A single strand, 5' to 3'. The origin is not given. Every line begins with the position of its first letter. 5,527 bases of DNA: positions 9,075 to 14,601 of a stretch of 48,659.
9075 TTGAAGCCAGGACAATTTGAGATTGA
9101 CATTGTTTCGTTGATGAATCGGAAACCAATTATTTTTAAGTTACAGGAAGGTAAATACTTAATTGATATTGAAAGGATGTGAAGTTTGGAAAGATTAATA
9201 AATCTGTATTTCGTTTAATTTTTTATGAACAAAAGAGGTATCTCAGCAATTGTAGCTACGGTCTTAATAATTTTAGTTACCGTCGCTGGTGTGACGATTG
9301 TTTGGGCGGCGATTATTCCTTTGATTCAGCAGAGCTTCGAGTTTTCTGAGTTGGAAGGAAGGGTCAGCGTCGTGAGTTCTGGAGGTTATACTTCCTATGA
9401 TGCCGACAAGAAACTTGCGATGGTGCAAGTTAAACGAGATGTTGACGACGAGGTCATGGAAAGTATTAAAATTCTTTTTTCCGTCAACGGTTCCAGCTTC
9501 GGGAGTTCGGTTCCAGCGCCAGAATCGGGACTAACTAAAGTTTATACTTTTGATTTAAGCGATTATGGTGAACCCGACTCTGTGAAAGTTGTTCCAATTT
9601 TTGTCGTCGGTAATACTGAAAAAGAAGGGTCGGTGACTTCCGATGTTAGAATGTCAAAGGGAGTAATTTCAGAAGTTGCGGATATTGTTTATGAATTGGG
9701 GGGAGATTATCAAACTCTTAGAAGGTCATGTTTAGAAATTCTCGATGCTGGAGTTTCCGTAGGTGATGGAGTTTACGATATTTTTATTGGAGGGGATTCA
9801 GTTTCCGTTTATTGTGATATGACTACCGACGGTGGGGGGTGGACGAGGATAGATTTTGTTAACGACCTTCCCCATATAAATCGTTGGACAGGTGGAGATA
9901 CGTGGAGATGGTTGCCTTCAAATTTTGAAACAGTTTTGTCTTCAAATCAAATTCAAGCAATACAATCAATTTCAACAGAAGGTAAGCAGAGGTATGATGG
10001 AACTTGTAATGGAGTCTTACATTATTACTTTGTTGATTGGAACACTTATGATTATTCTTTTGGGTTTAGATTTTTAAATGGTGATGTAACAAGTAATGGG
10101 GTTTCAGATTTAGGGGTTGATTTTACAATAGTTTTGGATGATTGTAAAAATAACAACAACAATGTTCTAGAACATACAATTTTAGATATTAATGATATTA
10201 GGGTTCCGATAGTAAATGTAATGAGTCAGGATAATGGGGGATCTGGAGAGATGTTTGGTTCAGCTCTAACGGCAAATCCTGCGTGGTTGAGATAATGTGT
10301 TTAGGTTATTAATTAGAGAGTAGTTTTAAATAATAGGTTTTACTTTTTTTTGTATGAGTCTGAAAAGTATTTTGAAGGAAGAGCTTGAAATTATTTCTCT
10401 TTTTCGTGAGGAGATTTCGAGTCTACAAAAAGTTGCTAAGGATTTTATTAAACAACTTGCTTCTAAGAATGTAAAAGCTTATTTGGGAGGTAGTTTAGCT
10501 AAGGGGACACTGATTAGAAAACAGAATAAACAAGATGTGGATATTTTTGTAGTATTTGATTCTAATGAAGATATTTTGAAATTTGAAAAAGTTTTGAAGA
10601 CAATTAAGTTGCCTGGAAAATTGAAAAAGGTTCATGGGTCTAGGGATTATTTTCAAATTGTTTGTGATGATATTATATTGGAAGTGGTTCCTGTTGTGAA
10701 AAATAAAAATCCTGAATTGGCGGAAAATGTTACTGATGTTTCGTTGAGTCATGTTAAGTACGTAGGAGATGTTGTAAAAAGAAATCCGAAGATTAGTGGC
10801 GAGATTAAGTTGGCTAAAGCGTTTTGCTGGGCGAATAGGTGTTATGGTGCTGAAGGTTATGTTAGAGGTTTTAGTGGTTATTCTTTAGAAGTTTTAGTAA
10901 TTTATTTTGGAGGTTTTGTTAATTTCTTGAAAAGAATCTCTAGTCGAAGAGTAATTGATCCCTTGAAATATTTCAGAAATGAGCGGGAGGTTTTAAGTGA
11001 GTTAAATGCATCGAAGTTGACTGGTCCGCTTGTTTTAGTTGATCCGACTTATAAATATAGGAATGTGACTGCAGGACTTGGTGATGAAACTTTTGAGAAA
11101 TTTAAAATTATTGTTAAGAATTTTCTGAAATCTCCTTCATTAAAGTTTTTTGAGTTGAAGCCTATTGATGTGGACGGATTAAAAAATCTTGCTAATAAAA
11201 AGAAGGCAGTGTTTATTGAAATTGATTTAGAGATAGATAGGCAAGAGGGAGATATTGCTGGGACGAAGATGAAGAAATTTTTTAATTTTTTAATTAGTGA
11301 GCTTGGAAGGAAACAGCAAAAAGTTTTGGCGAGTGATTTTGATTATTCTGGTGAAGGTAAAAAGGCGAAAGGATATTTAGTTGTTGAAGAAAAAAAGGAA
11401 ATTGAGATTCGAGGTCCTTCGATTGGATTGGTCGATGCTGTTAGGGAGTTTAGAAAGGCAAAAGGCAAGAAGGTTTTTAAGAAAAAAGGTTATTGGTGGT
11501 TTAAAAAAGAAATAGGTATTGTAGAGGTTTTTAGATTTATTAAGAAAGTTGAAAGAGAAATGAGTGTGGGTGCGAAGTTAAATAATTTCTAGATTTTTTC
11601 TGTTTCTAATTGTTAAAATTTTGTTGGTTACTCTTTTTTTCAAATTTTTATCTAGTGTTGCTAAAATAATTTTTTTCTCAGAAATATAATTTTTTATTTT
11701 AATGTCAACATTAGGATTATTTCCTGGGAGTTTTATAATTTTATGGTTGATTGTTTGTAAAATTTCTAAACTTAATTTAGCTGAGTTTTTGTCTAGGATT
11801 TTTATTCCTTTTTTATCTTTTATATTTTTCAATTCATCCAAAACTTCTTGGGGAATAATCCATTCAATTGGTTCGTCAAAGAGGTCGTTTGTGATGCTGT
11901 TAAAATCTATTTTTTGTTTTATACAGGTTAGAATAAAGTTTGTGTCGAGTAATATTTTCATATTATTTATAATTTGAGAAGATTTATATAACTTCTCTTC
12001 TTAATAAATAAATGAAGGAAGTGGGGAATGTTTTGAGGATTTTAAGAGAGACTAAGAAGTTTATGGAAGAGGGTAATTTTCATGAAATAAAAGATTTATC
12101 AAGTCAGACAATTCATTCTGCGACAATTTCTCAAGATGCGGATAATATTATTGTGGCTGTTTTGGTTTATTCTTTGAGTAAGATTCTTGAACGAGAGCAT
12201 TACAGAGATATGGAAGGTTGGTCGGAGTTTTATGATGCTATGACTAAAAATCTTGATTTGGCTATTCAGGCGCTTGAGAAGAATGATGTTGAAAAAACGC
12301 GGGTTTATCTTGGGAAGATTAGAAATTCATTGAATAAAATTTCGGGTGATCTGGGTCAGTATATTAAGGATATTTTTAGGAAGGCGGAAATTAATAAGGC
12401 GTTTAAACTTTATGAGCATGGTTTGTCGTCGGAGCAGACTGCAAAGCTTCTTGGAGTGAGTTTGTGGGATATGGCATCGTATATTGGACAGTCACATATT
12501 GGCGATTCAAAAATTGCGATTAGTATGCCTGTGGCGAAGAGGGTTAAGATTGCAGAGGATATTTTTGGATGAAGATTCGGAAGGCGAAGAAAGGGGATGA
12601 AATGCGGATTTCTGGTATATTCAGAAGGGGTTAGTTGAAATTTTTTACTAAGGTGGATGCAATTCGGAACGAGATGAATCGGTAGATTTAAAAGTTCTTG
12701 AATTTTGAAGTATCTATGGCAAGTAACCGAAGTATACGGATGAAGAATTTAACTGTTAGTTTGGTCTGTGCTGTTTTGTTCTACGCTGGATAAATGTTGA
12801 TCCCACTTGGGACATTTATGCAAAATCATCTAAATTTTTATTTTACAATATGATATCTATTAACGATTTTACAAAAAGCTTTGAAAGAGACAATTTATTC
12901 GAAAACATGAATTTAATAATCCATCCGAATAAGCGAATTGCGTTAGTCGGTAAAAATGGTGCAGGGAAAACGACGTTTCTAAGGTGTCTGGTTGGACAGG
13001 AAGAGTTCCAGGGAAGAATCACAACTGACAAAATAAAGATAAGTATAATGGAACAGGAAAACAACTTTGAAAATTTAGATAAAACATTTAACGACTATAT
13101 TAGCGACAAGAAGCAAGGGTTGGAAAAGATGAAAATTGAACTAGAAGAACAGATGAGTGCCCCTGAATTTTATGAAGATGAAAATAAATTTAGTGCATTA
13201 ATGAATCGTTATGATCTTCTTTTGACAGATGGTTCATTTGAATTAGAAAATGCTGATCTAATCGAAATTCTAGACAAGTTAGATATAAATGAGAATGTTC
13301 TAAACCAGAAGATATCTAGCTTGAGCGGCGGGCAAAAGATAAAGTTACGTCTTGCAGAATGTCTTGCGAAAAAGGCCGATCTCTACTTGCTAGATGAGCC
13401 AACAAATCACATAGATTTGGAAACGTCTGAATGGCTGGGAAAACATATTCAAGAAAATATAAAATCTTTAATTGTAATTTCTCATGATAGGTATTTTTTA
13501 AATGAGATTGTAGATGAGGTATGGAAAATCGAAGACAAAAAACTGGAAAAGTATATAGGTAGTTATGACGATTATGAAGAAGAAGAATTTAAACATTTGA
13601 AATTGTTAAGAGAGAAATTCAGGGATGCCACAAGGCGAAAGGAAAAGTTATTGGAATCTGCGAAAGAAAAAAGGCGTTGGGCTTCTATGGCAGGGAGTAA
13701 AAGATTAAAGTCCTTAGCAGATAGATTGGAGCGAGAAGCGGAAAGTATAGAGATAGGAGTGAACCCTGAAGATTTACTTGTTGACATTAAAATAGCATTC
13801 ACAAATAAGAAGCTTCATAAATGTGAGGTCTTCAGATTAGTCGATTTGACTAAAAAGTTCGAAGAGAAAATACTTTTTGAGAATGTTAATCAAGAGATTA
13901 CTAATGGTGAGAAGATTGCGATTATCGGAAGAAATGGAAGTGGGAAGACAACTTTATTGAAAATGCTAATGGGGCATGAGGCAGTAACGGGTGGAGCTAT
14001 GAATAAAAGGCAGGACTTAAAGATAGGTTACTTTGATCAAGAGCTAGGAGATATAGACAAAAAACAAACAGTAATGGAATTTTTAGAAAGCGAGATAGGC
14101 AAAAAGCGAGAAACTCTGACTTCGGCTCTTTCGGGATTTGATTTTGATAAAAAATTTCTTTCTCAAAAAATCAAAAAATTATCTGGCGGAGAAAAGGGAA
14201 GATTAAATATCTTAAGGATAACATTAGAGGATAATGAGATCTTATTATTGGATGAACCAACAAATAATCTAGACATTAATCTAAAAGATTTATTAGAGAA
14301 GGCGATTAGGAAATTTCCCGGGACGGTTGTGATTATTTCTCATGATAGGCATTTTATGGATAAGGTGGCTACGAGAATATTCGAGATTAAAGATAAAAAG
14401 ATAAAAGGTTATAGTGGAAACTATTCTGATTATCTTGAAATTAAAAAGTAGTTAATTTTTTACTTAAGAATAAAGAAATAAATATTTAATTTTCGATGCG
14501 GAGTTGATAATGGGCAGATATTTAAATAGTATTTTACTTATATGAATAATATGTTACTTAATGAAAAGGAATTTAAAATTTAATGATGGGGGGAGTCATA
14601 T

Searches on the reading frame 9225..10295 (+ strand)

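Call 68: search_protein_families(library=pfam, proteins=[window:9225-10295:+], max_evalue=0.001)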
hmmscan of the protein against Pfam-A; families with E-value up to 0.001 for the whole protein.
window:9225-10295:+ (356 aa): 2 families
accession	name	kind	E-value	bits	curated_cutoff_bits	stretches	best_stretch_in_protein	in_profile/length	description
PF01410.23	COLFI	-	2.5e-05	24.1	26.2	1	191-346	59-226/233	Fibrillar collagen C-terminal domain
PF00147.23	Fibrinogen_C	-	0.00064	20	22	1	167-209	3-46/221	Fibrinogen beta and gamma chains, C-terminal globular domain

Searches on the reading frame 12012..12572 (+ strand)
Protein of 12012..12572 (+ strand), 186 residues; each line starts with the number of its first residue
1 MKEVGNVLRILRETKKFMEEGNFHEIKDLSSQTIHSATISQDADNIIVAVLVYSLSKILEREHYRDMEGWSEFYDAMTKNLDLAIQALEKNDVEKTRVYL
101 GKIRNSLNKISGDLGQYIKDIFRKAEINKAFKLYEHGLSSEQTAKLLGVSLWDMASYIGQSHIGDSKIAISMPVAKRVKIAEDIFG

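Call 9: search_protein_families(library=pfam, proteins=[window:12012-12572:+], max_evalue=0.01)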
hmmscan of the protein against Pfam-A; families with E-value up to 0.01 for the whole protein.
window:12012-12572:+ (186 aa): 2 families
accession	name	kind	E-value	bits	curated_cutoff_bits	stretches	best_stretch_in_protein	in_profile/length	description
PF03683.19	UPF0175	-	0.0022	18.1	27.9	1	119-163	14-59/75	Uncharacterised protein family (UPF0175)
PF02796.21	HTH_7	-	0.0026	18.3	23.8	0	124-150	8-34/45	Helix-turn-helix domain of resolvase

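Call 76: search_solved_structures(query=window:12012-12572:+, max_evalue=1)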
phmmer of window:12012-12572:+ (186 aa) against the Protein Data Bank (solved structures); distinct sequences matched with E-value up to 1: 1.
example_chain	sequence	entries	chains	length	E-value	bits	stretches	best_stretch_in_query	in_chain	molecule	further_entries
8vd6_A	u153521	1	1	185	8.3e-08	36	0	102-163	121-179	CAP REPEAT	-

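Call 77: search_protein_families(library=ncbifam, proteins=[window:12012-12572:+], max_evalue=0.01)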
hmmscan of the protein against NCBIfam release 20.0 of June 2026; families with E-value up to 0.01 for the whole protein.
window:12012-12572:+ (186 aa): 1 family
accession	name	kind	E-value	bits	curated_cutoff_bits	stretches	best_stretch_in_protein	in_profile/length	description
NF052372.1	HP0838_fam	equivalog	0.0054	16.5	200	1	129-186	46-103/170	HP0838 family lipoprotein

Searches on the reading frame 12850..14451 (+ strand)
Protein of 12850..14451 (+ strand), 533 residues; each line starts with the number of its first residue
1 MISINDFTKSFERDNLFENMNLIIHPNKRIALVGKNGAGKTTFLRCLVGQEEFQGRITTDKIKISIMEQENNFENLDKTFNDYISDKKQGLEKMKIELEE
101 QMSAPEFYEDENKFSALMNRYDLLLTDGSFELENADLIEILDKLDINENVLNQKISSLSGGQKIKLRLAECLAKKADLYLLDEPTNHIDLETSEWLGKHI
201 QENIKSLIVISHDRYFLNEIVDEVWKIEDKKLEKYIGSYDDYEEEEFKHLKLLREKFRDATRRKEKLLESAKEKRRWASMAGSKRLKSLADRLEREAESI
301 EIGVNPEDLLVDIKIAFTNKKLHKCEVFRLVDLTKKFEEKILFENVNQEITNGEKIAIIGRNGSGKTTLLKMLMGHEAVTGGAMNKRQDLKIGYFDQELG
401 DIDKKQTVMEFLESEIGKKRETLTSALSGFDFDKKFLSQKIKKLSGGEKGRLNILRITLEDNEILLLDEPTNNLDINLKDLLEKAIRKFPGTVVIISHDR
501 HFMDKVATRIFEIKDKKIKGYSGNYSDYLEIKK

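Call 9: search_protein_families(library=pfam, proteins=[window:12850-14451:+], max_evalue=0.01)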
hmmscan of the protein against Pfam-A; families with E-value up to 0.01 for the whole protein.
window:12850-14451:+ (533 aa): 43 families (the best 25 are shown)
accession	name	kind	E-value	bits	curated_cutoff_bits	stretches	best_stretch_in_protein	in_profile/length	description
PF00005.33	ABC_tran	-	6.5e-51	173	25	2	344-472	2-137/137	ABC transporter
PF13304.12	AAA_21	-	2e-14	54.8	27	2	31-49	3-21/304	AAA domain, putative AbiEii toxin, Type IV TA system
PF02463.25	SMC_N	-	4.1e-13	49.7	40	1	28-228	25-212/220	RecF/RecN/SMC N terminal domain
PF03205.20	MobB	-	4.5e-08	33.5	26.6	1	30-143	2-112/133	Molybdopterin guanine dinucleotide synthesis protein B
PF13555.12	AAA_29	-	1.1e-07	32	27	1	347-370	16-39/61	P-loop containing region of AAA domain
PF13401.12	AAA_22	-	3.3e-07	31.1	27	0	356-431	8-65/130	AAA domain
PF20720.3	nSTAND3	-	1.3e-06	28.7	27.2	0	343-375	7-39/155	Novel STAND NTPase 3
PF12848.13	ABC_tran_Xtn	-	1.6e-06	28.5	25.9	1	226-295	2-69/85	ABC transporter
PF13479.12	AAA_24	-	1.8e-06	28.4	27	0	27-47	2-22/195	AAA domain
PF02367.23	TsaE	-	1.8e-06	28.3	26.6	0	16-57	10-51/128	Threonylcarbamoyl adenosine biosynthesis protein TsaE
PF01926.29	MMR_HSR1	-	2.9e-06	27.8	21.9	0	355-386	1-32/113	50S ribosome-binding GTPase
PF03193.22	RsgA_GTPase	-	3.5e-06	27.4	30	0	305-383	61-136/174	RsgA GTPase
PF04665.18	Pox_A32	-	4.6e-06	26.7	22.8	0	19-48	6-34/242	Poxvirus A32 protein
PF13671.12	AAA_33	-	1.3e-05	25.9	27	0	30-72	2-43/143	AAA domain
PF00350.29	Dynamin_N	-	1.7e-05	25.3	27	0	30-104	1-78/168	Dynamin family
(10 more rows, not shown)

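Call 77: search_protein_families(library=ncbifam, proteins=[window:12850-14451:+], max_evalue=0.01)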
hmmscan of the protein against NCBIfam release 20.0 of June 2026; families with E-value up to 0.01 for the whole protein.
window:12850-14451:+ (533 aa): 218 families (the best 25 are shown)
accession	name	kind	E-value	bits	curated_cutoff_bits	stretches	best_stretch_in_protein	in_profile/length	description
NF000355.4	ribo_prot_ABC_F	equivalog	3.3e-135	451.8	380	2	2-503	3-489/499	ribosomal protection-like ABC-F family protein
NF000168.2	ABCF_Msr_all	exception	2.5e-90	303.4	680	5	284-499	253-464/487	Msr family ABC-F type ribosomal protection protein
NF011646.0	PRK15064.1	equivalog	1.1e-89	301.3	762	1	1-532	1-527/530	ABC-F family ATPase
NF008775.0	PRK11819.1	equivalog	2.3e-89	300.5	599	1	4-532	9-535/556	energy-dependent translational throttle protein EttA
TIGR03719.1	ABC_ABC_ChvD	subfamily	4.1e-89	299.6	806.75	1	3-532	6-533/552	energy-dependent translational throttle protein EttA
NF050005.1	ABC_ATPase_Uup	equivalog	1.9e-85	287.3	900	1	1-530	3-528/636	ATP-binding cassette ATPase Uup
NF000169.2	ABCF_Sal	exception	1.7e-83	281.1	725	2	129-521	103-509/542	Sal family ABC-F type ribosomal protection protein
NF000170.2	ABCF_Vga_all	exception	2.4e-83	280.4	725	3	284-532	228-472/521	Vga family ABC-F type ribosomal protection protein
NF008358.0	PRK11147.1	equivalog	1.7e-79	267.7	936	1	1-528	3-526/635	ABC transporter ATP-binding protein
NF043038.1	ABCF_CplR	exception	6.6e-77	259.4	780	3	255-532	213-488/544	ABC-F type ribosomal protection protein CplR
NF007921.0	PRK10636.1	equivalog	1.9e-73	247.7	917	1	16-529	16-516/638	ABC transporter ATP-binding protein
NF000171.1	ABCF_producer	exception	7.1e-71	239.3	800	3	2-271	4-280/541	TlrC/CarA/OleB/SrmB family ABC-F type ribosomal protection protein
NF000167.2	ABCF_Lsa_all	exception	4.1e-65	220.7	750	4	130-284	90-243/492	Lsa family ABC-F type ribosomal protection protein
NF000514.1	ABCF_OptrA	exception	9.6e-65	219.1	1450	1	13-518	32-537/655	ABC-F type ribosomal protection protein OptrA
NF045691.1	ABCF_VgaF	exception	3.6e-60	203.9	975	3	284-517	231-456/459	ABC-F type ribosomal protection protein Vga(F)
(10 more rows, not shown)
